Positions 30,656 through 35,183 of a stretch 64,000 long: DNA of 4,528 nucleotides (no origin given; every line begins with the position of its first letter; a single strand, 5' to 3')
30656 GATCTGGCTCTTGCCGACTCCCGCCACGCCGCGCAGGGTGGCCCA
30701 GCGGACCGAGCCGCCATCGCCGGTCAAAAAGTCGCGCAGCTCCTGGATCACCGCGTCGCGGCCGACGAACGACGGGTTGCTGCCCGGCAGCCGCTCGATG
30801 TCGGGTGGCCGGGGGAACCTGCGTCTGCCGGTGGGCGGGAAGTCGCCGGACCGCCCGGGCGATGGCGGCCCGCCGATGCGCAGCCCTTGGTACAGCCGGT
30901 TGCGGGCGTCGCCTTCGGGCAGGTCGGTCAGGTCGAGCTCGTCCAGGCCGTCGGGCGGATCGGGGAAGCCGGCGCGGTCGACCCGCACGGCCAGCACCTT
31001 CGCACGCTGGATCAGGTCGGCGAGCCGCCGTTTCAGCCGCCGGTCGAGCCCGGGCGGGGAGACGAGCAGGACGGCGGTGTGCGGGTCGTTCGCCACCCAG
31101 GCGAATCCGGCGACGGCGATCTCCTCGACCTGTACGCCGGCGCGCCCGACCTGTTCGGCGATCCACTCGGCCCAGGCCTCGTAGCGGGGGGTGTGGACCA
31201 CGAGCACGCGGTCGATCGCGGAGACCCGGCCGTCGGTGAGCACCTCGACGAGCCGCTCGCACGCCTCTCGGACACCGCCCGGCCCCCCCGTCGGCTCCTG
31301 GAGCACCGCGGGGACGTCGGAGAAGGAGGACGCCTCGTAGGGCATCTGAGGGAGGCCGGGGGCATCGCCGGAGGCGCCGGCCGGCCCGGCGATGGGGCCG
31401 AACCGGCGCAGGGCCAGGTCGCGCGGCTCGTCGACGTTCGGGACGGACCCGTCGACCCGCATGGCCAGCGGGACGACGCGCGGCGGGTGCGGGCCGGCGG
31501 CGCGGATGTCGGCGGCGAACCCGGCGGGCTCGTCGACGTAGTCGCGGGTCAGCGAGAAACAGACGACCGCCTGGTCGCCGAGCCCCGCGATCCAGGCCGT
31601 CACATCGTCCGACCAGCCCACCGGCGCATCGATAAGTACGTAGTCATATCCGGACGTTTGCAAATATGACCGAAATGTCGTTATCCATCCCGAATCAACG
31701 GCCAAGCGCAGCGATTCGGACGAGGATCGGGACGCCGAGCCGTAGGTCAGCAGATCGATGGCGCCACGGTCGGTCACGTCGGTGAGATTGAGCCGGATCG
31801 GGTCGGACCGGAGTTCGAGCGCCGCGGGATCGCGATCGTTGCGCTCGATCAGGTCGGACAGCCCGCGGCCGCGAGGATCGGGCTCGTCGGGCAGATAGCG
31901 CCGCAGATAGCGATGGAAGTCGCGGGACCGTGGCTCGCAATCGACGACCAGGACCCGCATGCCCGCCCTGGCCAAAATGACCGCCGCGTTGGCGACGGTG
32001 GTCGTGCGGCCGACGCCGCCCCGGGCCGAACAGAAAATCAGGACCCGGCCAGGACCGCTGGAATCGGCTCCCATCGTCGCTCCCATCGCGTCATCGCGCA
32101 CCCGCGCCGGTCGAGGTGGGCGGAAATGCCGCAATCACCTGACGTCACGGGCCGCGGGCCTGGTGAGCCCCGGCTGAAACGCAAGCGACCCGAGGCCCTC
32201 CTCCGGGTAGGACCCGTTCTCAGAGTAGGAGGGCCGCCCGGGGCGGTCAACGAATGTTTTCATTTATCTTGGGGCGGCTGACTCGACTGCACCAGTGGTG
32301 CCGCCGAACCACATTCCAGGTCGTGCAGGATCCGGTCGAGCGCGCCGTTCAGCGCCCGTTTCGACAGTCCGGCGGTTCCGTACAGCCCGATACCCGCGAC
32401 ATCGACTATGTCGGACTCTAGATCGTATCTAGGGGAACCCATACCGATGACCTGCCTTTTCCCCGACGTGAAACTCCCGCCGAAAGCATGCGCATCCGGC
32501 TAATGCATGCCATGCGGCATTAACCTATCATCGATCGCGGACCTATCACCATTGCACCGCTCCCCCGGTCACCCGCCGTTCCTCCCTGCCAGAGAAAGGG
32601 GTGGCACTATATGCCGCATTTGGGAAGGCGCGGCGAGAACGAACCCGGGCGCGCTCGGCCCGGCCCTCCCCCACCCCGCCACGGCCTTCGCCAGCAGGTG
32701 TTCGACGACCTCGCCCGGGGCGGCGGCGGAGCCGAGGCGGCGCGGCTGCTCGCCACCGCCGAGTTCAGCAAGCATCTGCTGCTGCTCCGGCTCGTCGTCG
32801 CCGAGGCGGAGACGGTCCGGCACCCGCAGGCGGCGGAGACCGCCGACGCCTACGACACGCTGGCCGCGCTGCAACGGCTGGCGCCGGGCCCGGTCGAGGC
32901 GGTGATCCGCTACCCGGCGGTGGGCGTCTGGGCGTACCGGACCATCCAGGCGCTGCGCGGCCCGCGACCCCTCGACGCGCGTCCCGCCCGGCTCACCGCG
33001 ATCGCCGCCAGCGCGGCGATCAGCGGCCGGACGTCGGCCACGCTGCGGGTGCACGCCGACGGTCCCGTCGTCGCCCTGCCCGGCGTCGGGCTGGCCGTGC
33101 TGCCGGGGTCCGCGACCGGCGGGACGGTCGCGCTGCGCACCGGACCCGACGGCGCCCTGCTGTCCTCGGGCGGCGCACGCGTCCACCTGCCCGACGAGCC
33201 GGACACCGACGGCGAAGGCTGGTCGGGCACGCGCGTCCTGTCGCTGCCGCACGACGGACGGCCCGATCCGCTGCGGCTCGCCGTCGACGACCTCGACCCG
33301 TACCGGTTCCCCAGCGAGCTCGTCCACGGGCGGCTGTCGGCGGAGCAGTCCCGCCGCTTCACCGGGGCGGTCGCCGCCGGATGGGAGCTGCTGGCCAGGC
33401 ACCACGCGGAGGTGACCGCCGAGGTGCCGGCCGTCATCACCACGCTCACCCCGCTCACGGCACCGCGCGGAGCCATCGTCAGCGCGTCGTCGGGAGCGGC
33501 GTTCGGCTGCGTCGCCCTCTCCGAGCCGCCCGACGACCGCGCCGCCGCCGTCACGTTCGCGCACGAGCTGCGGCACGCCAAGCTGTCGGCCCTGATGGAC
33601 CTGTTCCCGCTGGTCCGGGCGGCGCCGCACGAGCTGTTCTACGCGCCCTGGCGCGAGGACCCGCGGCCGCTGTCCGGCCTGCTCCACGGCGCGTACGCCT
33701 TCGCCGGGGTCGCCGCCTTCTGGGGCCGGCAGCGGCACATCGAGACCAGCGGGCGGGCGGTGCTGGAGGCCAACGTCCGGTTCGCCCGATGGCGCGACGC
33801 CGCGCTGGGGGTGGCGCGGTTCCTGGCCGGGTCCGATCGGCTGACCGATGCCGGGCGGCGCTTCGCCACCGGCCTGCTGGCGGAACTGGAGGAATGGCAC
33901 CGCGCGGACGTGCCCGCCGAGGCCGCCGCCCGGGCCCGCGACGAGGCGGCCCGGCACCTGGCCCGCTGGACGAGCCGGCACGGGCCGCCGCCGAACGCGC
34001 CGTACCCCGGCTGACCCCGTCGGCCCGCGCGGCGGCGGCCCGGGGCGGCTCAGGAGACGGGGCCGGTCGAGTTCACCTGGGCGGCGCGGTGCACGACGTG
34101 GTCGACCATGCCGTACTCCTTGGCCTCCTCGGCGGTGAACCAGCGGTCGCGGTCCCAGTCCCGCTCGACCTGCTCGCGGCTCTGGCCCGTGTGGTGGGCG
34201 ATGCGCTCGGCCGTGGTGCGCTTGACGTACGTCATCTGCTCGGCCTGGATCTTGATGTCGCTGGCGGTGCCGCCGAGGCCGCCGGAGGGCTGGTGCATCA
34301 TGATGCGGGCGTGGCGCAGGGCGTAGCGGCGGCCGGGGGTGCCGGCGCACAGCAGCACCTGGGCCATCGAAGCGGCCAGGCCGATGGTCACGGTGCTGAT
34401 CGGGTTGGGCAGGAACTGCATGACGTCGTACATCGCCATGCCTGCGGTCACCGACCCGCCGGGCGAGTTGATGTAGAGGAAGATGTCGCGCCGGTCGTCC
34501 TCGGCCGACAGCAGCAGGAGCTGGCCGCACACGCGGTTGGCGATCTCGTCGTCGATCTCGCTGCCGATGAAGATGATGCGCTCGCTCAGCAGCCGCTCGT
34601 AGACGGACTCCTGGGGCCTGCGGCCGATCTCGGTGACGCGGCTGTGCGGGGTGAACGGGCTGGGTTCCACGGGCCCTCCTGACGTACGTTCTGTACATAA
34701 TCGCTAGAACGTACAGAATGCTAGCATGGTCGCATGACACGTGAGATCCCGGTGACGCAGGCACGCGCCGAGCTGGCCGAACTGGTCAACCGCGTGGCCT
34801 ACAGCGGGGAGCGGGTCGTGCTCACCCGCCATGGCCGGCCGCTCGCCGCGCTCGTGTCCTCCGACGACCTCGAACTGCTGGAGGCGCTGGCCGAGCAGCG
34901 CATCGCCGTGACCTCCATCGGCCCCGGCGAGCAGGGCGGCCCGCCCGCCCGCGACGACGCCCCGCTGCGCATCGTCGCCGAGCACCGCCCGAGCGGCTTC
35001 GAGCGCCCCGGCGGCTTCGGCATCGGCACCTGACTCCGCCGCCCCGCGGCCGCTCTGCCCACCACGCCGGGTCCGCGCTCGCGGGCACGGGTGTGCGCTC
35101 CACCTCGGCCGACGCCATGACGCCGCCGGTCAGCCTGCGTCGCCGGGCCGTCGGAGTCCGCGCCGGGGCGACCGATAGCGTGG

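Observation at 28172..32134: Four-module STAND protein: ParA-like + TIR-like + NB-ARC + TPR in one 1320-aa chain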

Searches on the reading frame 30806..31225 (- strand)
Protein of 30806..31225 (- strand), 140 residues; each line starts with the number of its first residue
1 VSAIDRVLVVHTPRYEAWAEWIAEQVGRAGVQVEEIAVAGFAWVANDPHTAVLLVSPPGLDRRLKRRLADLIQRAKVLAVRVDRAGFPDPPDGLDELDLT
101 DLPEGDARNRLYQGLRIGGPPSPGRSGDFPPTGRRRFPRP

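Call 29: search_protein_families(library=pfam, alignment_id=A1, max_evalue=0.01)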
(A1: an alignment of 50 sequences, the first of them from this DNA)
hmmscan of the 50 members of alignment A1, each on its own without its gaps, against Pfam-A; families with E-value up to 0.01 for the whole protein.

A. member 1, seq(140 aa): 1 family
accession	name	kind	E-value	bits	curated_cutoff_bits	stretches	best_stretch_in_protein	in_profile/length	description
PF13676.11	TIR_2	-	0.0031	18.4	28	0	7-108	1-118/122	TIR domain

B. families by the number of members that match (of 50 scanned): 6 families
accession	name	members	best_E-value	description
PF13676.11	TIR_2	38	1.2e-27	TIR domain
PF14258.12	DUF4350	8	1.6e-08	Domain of unknown function (DUF4350)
PF01582.25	TIR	3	0.00031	TIR domain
PF06871.16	TraH_2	1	0.0041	TraH_2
PF19953.4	EACC1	1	0.0062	Effector Associated Constant Component 1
PF12527.13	DUF3727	1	0.0083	Protein of unknown function (DUF3727)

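Call 30: search_solved_structures(query=A1, max_evalue=1, show_alignments=2)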
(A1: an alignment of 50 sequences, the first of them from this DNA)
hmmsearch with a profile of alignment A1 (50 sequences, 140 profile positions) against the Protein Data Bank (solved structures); distinct sequences matched with E-value up to 1: 4.
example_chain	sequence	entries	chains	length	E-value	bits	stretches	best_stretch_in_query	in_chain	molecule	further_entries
3txv_A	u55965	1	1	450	0.33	14.4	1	58-114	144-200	Probable tagatose 6-phosphate kinase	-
4bs9_A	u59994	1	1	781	0.44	13.9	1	22-80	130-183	TRUD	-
4tvs_A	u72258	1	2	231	0.82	13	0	42-95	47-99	Torsin-1A-interacting protein 1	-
4w8h_A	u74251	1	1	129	0.97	12.8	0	6-64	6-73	Toll-receptor-related 2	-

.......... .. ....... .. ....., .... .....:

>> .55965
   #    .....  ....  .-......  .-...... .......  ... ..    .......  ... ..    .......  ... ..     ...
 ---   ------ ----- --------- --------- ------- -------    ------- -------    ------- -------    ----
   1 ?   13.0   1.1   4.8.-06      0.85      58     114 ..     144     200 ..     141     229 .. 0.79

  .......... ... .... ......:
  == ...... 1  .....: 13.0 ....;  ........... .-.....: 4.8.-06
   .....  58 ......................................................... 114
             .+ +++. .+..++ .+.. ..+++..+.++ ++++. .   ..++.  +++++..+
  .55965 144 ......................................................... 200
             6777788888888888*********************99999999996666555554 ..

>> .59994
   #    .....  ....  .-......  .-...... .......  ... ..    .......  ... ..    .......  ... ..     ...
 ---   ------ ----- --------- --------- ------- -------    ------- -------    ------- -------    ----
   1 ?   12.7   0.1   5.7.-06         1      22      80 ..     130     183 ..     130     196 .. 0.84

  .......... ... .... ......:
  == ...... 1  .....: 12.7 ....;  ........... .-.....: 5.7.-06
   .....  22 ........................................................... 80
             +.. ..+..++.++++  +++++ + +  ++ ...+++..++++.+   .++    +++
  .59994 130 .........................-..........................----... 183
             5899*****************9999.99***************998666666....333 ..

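Call 57: predict_structure(alignment_id=A1)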
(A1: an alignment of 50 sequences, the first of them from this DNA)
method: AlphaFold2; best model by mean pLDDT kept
length: 140 residues; sequences in the alignment: 50
mean_pLDDT: 85.7   pTM: 0.80
mean pLDDT of the five models: 85.7, 85.5, 85.3, 85.2, 84.6
residues with pLDDT >= 90: 77; 70-90: 45; 50-70: 18; < 50: 0
segments of 3 or more residues with pLDDT < 50: none
pLDDT, mean of each block of 10 residues (from residue 1): 86 94 94 93 81 83 89 92 86 93 94 84 56 74
secondary structure, 60 per line:
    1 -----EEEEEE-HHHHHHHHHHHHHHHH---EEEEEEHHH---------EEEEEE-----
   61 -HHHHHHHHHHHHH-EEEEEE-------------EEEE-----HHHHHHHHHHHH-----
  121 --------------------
elements in order: E6-11 H13-28 E32-37 E50-55 H62-74 E76-81 E95-98 H104-115

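Call 61: fold_search(model_id=the predicted structure, library=pdb)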
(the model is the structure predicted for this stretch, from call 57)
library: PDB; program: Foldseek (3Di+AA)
matches with E <= 10: 1555; with E <= 0.001: 10
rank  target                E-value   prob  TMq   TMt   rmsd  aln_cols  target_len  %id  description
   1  9lj9_A                5.8e-05  1.00  0.45  0.21   6.5       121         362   14  Crystal structure of a bifunctional 3-hexulose-6-phosphate synthase/6-phospho-3-hexuloisomerase (released 2025-10-01)
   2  8v4v_A                4.2e-04  1.00  0.52  0.40   6.4       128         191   19  Nan Regulatory Protein Full-length from Streptococcus pneumoniae (released 2024-12-04)
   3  1m3s_B                4.5e-04  1.00  0.41  0.33   8.6       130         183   15  Crystal structure of YckF from Bacillus subtilis (released 2003-01-21)
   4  9dqn_B                5.1e-04  1.00  0.50  0.28   7.2       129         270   20  Nan Regulatory Protein (NanR) - DNA complex from Streptococcus pneumoniae (released 2025-08-20)
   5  3fni                  5.4e-04  1.00  0.49  0.46   5.2       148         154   15  Crystal structure of a diflavin flavoprotein A3 (all3895) from Nostoc sp., Northeast Structural Genomics Consortium Targ (released 2009-01-13)
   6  3tbf_B                5.8e-04  1.00  0.51  0.23   6.3       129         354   15  C-terminal domain of glucosamine-fructose-6-phosphate aminotransferase from Francisella tularensis. (released 2011-08-24)
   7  3tbf_D                5.8e-04  1.00  0.48  0.21   6.9       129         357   16  C-terminal domain of glucosamine-fructose-6-phosphate aminotransferase from Francisella tularensis. (released 2011-08-24)
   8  8tx9_B                7.5e-04  1.00  0.56  0.45   5.1       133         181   18  Nan Regulatory Protein (core isomerase domain) from Streptococcus pneumoniae (released 2024-09-11)
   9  1viv_B                7.5e-04  1.00  0.42  0.34   8.4       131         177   14  Crystal structure of a hypothetical protein (released 2003-12-30)
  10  1fue                  7.5e-04  1.00  0.45  0.41   6.7       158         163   14  FLAVODOXIN FROM HELICOBACTER PYLORI (released 2002-02-06)
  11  8k3b                  1.0e-03  1.00  0.51  0.28   6.0       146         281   12  The Pseudomonas aeruginosa RccR protein complexed with KDPG (released 2023-12-20)
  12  3tbf_C                1.1e-03  1.00  0.49  0.22   6.3       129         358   17  C-terminal domain of glucosamine-fructose-6-phosphate aminotransferase from Francisella tularensis. (released 2011-08-24)
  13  1ycf_A                1.1e-03  1.00  0.44  0.19   6.1       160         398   12  Oxidized (di-ferric) FprA from Moorella thermoacetica (released 2005-04-19)
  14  1mos                  1.2e-03  1.00  0.52  0.23   5.8       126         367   17  ISOMERASE DOMAIN OF GLUCOSAMINE 6-PHOSPHATE SYNTHASE COMPLEXED WITH 2-AMINO-2-DEOXYGLUCITOL 6-PHOSPHATE (released 1999-07-29)
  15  3ooj_C                1.2e-03  1.00  0.51  0.15   5.9       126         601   17  C1A mutant of E. coli GlmS in complex with glucose-6P and glutamate (released 2011-10-19)
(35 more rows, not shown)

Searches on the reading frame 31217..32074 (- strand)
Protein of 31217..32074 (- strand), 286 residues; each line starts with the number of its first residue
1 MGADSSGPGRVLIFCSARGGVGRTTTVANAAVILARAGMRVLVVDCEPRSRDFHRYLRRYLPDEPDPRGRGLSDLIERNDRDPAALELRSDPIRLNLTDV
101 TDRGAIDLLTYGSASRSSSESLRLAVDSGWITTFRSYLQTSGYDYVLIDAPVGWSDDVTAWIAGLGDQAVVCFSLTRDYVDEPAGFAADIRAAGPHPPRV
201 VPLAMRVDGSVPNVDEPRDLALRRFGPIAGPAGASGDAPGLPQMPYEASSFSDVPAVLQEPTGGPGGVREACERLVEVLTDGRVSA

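Call 81: search_solved_structures(query=window:31217-32074:-, max_evalue=0.01, show_alignments=3)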
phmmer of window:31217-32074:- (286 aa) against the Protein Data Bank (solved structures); distinct sequences matched with E-value up to 0.01: 42.
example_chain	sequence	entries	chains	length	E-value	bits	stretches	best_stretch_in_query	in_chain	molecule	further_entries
1wcv_1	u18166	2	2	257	1.7e-08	37.3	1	12-50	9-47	SEGREGATION PROTEIN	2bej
2bek_A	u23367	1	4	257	4.6e-08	35.9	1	12-50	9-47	SEGREGATION PROTEIN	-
4v03_A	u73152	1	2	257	4.5e-07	32.7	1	10-52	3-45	SITE-DETERMINING PROTEIN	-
9nbl_A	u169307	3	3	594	9.4e-07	31.6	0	10-51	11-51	Arsenite transporter ATPase-like protein,arsA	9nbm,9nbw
4v02_A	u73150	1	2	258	1e-06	31.5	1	10-51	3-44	SITE-DETERMINING PROTEIN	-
9nbo_A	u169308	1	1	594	2.8e-06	30.1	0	10-51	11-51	Arsenite transporter ATPase-like protein,arsA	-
5zme_A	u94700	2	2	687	8e-06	28.6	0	6-49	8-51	ATPase ARSA1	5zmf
1f48_A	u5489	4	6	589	5.5e-05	25.8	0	13-51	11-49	ARSENITE-TRANSLOCATING ATPASE | ARSENICAL PUMP-DRIVING ATPASE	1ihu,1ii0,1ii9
8ray_B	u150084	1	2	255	9.6e-05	25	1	7-50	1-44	ParA family protein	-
3zq6_A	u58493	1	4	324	0.00018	24.2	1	11-153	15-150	PUTATIVE ARSENICAL PUMP-DRIVING ATPASE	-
4pfs_A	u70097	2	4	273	0.00018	24.1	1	10-91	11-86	Cobyrinic Acid a,c-diamide synthase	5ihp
5if9_A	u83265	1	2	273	0.00018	24.1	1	10-91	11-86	Cobyrinic Acid a,c-diamide synthase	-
1g3q_A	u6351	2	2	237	0.00023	23.8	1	9-47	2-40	CELL DIVISION INHIBITOR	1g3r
9haz_A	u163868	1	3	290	0.00042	22.9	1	17-52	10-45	Fe protein NifH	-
9haz_D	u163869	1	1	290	0.00042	22.9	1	17-52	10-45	Fe protein NifH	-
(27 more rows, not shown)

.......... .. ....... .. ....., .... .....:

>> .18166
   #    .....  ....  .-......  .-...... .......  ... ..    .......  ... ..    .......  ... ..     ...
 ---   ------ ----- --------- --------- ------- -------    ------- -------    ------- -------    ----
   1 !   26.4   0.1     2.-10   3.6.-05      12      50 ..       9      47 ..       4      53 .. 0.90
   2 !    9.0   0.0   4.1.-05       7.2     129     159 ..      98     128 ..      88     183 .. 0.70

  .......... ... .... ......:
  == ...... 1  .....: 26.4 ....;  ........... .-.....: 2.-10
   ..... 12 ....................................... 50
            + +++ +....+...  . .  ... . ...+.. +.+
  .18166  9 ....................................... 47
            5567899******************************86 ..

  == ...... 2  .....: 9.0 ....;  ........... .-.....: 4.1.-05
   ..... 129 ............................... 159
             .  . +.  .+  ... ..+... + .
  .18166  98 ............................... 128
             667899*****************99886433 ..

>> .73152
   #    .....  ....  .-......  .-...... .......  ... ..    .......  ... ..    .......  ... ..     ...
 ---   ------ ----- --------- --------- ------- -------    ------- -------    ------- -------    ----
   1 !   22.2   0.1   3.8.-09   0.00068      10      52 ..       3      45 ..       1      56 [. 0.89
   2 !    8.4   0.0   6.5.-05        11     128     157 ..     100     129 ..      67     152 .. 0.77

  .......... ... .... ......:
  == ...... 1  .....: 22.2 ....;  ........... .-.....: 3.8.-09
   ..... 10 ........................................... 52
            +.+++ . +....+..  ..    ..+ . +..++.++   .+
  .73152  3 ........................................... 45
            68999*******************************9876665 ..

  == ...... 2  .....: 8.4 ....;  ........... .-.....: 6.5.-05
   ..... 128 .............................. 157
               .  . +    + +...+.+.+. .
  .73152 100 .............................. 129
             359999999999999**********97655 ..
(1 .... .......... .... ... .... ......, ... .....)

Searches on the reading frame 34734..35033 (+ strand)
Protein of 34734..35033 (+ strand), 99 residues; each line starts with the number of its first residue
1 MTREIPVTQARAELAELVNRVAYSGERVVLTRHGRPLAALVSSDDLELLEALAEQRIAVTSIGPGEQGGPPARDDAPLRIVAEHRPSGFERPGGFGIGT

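Call 10: search_protein_families(library=pfam, proteins=[window:34734-35033:+], max_evalue=0.001)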
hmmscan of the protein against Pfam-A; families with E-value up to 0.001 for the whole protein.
window:34734-35033:+ (99 aa): 1 family
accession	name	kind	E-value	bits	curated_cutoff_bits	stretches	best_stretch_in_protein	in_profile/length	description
PF02604.26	PhdYeFM_antitox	-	4.3e-12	46.1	29.8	1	4-51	3-50/74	Antitoxin Phd_YefM, type II toxin-antitoxin system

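Call 11: search_protein_families(library=ncbifam, proteins=[window:34734-35033:+], max_evalue=0.001)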
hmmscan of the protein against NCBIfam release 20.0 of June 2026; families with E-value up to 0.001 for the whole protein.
window:34734-35033:+ (99 aa): 1 family
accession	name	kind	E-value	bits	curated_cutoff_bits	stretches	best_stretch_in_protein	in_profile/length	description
TIGR01552.1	phd_fam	subfamily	1.7e-13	49.7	20.8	1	4-55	1-51/53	type II toxin-antitoxin system prevent-host-death family antitoxin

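Call 85: search_protein_families(library=padloc, proteins=[window:34734-35033:+], max_evalue=0.001)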
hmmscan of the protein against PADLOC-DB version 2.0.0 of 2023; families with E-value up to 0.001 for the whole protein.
window:34734-35033:+ (99 aa): 0 families
